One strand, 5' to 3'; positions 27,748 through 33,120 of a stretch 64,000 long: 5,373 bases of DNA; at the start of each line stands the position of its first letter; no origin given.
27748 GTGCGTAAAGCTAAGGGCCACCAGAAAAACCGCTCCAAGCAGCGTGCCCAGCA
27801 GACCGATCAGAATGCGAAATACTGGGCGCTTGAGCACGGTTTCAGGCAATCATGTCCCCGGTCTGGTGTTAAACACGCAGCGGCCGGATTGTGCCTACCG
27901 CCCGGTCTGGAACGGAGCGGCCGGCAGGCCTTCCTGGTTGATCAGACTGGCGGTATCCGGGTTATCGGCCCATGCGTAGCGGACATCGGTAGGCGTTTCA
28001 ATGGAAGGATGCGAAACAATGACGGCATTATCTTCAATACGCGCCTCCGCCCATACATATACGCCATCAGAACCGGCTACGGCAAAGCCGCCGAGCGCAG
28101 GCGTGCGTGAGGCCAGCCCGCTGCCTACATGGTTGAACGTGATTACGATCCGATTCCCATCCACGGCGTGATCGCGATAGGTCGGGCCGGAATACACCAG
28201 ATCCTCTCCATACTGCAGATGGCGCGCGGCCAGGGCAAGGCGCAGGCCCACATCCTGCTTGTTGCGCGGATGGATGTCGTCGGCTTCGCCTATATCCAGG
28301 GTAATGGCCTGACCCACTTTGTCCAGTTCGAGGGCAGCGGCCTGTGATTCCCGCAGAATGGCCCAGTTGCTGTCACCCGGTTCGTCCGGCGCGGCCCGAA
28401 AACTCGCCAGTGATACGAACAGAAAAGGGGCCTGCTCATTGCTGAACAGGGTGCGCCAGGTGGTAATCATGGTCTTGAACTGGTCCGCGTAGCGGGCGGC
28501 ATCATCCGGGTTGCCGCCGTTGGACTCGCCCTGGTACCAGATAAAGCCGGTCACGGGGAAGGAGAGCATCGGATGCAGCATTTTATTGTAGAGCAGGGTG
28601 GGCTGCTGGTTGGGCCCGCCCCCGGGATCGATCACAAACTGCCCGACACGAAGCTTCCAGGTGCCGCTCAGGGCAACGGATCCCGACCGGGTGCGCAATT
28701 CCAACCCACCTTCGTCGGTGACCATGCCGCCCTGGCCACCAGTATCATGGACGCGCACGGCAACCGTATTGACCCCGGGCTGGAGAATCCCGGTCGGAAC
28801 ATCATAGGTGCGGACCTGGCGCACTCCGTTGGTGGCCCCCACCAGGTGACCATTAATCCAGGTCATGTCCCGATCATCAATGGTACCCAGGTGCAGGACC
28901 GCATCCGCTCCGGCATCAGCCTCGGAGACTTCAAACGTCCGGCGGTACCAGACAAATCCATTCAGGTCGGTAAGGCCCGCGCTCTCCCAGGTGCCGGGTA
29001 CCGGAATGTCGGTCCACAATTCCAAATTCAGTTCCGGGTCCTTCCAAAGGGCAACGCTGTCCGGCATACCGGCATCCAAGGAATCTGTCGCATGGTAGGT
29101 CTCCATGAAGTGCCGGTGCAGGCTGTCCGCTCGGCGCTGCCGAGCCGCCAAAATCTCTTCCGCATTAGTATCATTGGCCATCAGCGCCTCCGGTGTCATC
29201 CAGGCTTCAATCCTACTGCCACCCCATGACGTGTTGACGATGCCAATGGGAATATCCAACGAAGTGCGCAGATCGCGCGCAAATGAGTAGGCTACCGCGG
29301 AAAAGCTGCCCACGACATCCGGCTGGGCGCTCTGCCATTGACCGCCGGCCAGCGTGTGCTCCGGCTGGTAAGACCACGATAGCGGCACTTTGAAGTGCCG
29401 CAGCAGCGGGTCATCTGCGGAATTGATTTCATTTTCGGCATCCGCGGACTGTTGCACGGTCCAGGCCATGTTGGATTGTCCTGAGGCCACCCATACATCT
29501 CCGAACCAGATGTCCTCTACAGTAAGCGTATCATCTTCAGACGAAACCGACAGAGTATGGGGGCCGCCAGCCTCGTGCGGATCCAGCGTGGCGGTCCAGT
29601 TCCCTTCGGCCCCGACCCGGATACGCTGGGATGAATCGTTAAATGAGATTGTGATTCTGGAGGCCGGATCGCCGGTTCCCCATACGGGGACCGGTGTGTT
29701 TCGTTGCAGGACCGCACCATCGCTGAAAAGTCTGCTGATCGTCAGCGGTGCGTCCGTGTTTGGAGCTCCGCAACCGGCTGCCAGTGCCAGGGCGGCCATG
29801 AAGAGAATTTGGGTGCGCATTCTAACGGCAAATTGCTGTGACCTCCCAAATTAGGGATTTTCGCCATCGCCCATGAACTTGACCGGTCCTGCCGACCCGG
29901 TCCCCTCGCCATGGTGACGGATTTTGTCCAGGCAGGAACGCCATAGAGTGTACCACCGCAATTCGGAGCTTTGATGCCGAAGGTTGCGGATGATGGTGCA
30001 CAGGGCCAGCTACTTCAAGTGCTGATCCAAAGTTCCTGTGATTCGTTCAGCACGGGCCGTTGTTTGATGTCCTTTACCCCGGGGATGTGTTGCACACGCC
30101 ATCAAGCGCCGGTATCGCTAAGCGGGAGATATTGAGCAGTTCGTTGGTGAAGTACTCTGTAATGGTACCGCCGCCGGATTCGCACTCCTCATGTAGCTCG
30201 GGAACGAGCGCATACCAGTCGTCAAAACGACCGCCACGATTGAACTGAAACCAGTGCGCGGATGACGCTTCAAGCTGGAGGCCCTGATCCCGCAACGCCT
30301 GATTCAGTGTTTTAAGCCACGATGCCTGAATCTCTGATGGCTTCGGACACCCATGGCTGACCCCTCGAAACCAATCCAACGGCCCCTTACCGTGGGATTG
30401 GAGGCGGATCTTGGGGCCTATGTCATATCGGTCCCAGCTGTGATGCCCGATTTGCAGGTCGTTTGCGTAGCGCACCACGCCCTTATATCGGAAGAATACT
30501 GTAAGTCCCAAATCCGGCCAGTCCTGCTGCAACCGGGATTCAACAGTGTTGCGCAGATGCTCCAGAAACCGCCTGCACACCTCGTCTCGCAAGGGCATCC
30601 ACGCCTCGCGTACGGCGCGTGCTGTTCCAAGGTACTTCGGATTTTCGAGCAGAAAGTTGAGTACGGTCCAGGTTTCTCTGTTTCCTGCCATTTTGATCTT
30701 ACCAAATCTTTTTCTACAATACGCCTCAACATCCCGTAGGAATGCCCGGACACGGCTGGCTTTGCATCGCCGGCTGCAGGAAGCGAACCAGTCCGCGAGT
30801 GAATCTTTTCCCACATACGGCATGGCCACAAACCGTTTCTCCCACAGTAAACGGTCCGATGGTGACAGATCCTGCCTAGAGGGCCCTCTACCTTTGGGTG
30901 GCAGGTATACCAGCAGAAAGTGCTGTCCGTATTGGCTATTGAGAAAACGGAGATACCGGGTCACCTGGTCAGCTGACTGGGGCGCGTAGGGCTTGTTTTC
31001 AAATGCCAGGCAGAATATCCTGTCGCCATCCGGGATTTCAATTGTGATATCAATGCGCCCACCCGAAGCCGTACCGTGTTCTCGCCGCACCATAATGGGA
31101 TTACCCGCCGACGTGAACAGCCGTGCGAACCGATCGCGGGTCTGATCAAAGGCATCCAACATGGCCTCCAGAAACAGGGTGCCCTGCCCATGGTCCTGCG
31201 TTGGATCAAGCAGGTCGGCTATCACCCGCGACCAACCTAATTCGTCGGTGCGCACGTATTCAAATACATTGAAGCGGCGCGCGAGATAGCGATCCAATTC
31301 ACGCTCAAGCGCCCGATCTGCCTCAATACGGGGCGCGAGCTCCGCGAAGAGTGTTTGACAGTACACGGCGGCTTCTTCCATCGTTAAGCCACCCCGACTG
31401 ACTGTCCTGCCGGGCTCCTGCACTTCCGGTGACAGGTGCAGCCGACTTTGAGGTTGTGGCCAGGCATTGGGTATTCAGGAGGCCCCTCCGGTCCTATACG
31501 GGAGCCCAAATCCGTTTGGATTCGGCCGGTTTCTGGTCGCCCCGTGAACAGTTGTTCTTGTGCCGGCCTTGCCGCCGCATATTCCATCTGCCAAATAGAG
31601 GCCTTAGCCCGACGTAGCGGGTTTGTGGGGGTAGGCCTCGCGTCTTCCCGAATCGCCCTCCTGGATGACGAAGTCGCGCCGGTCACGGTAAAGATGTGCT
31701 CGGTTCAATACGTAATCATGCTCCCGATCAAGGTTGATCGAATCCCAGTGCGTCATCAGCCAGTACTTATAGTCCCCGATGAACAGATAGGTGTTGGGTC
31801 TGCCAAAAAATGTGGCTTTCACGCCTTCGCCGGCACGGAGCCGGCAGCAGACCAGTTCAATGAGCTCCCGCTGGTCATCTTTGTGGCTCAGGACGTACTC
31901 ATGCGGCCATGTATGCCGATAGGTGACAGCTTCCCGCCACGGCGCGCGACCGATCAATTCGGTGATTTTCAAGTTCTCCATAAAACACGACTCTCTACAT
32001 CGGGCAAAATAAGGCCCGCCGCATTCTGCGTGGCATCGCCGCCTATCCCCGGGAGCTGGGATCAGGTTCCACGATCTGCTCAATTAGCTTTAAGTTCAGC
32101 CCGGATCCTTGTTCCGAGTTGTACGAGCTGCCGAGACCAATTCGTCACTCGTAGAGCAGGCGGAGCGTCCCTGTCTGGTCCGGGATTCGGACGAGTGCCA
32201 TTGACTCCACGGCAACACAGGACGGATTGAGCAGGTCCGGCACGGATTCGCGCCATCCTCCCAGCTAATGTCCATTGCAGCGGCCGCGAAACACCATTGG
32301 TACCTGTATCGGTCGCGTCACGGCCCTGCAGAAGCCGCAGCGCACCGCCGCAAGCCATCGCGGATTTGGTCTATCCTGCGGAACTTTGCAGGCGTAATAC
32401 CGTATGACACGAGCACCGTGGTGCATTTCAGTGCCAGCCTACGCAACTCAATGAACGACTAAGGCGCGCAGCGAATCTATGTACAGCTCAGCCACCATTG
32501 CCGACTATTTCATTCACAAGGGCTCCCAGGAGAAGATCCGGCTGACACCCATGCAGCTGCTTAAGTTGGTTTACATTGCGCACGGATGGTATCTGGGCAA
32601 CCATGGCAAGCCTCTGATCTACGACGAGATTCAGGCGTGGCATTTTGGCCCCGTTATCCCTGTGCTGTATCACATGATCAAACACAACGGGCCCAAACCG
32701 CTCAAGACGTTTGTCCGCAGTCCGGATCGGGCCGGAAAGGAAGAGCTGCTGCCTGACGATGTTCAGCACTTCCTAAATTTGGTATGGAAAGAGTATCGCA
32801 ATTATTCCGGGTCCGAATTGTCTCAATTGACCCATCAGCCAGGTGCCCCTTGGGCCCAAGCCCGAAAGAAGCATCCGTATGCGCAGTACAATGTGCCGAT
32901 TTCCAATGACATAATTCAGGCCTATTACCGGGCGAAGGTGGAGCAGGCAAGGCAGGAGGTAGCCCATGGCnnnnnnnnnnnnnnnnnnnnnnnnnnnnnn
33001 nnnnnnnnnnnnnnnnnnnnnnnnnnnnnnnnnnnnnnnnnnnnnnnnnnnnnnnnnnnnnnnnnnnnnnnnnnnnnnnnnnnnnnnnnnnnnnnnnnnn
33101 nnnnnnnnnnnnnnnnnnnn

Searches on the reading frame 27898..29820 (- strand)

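Call 32: search_protein_families(library=pfam, proteins=[window:27898-29820:-], max_evalue=0.001)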
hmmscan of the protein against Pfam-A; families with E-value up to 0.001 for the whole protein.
window:27898-29820:- (641 aa): 5 families
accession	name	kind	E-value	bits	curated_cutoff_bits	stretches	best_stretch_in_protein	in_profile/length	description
PF03629.24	SASA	-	7.3e-22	78.5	24.8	2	409-531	103-221/226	Carbohydrate esterase, sialic acid-specific acetylesterase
PF02837.24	Glyco_hydro_2_N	-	1.8e-11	44.7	28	1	263-370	39-145/169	Glycosyl hydrolases family 2, sugar binding domain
PF21467.3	BetaGal_gal-bd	-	1.7e-07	31.7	27.3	1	290-351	2-62/62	Beta-galactosidase, galactose-binding domain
PF13364.12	BetaGal_ABD2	-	2.8e-05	25.3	23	1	286-362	33-111/112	Beta-galactosidase second all-beta domain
PF22666.2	Glyco_hydro_2_N2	-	0.00018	22.1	27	1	291-359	51-119/167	Glycosyl hydrolase 2 galactose-binding domain-like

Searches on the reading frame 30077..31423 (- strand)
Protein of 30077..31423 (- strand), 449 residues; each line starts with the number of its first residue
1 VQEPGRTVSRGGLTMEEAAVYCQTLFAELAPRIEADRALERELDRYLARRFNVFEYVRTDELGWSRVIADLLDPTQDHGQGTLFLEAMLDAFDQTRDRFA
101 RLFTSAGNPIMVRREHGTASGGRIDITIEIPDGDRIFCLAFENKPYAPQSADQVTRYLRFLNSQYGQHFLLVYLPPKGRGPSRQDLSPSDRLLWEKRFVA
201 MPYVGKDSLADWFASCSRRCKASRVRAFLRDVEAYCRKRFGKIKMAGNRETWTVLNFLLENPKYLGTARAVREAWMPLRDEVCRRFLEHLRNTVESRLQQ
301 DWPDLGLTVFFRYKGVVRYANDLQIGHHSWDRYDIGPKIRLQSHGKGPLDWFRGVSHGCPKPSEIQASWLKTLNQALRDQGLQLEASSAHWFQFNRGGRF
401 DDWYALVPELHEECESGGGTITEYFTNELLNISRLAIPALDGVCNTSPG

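Call 45: search_protein_families(library=pfam, proteins=[window:30077-31423:-], max_evalue=0.0001)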
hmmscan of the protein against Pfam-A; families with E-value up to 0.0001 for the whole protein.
window:30077-31423:- (449 aa): 1 family
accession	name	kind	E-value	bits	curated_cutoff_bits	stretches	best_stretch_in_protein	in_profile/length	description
PF14281.12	PDDEXK_4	-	2.5e-22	80.2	22.3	1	51-223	1-172/183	PD-(D/E)XK nuclease superfamily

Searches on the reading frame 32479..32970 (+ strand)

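Call 46: search_protein_families(library=pfam, proteins=[window:32479-32970:+], max_evalue=0.0001)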
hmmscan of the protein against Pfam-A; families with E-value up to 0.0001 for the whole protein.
window:32479-32970:+ (164 aa): 1 family
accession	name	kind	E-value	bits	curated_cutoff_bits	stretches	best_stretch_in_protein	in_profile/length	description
PF13274.11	SocA_Panacea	-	9.7e-23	81.7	25.7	1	27-125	1-112/113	Antitoxin SocA-like, Panacea domain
